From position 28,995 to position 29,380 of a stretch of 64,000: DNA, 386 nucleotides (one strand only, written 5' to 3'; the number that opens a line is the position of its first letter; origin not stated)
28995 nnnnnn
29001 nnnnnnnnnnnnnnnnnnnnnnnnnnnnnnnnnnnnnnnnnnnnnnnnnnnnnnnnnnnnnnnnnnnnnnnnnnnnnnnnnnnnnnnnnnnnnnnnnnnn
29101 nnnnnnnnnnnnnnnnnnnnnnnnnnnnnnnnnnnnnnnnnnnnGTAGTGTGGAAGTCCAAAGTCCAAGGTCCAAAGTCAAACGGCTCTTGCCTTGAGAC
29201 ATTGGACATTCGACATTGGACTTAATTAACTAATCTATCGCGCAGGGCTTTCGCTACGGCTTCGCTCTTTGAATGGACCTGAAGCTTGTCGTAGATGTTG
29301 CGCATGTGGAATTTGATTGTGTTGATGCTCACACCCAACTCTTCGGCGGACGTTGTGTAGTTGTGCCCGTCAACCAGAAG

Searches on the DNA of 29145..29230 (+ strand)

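Call 93: search_dna_similar(query=window:29145-29230:+, collection=plasmids, mode=distant, max_evalue=0.001, max_rows=10)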
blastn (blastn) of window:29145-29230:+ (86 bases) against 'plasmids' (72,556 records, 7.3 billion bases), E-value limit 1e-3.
No match.
